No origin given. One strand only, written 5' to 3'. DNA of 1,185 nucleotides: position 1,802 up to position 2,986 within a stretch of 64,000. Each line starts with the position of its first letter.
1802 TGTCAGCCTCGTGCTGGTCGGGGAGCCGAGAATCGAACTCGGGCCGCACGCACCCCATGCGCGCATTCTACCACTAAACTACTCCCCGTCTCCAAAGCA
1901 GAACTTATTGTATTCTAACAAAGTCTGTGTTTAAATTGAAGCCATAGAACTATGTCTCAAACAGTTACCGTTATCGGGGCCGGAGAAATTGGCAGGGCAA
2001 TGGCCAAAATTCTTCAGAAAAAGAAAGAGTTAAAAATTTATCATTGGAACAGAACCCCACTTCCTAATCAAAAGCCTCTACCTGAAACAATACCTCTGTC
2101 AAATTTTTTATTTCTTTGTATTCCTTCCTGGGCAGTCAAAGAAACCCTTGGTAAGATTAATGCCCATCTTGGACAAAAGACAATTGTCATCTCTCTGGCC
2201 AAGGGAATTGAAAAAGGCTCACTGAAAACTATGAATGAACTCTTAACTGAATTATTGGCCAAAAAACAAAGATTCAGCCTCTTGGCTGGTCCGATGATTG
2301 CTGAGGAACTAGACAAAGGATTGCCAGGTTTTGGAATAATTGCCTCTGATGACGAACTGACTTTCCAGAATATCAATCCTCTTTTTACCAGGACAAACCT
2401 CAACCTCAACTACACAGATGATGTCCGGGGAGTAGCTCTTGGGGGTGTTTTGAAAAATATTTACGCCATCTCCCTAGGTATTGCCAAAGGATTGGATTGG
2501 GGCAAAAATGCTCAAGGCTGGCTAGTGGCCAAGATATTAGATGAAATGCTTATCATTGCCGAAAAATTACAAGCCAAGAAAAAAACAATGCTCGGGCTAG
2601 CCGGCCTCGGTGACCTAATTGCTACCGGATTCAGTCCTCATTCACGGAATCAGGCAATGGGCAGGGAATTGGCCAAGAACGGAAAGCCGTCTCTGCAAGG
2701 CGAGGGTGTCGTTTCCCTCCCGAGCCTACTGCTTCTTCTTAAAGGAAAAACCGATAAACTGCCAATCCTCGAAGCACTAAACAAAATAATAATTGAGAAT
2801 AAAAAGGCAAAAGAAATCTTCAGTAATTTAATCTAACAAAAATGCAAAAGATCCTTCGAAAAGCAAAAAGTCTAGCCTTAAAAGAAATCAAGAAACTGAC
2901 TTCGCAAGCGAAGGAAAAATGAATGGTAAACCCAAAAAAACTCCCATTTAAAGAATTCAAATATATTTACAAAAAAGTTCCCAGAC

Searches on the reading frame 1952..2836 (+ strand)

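Call 16: search_protein_families(library=pfam, proteins=[window:1952-2836:+], max_evalue=0.001)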
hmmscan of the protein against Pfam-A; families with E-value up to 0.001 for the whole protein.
window:1952-2836:+ (294 aa): 6 families
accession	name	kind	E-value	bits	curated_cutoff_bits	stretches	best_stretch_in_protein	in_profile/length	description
PF07479.19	NAD_Gly3P_dh_C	-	3.6e-33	115.2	25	1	157-290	1-141/142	NAD-dependent glycerol-3-phosphate dehydrogenase C-terminus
PF01210.29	NAD_Gly3P_dh_N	-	2.5e-20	73.5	23.1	1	43-135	63-155/158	NAD-dependent glycerol-3-phosphate dehydrogenase N-terminus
PF20618.3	GPD_NAD_C_bact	-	2.8e-07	31.4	27.6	1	217-274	1-64/66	Bacterial GPD, NAD-dependent C-terminal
PF02826.25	2-Hacid_dh_C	-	1.5e-05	24.9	25.1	1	3-71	37-111/178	D-isomer specific 2-hydroxyacid dehydrogenase, NAD binding domain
PF03807.23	F420_oxidored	-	5.3e-05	24.2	21.6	0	5-84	2-93/94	NADP oxidoreductase coenzyme F420-dependent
PF02558.23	ApbA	-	0.00047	20.3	22.2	0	49-88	66-105/150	Ketopantoate reductase PanE/ApbA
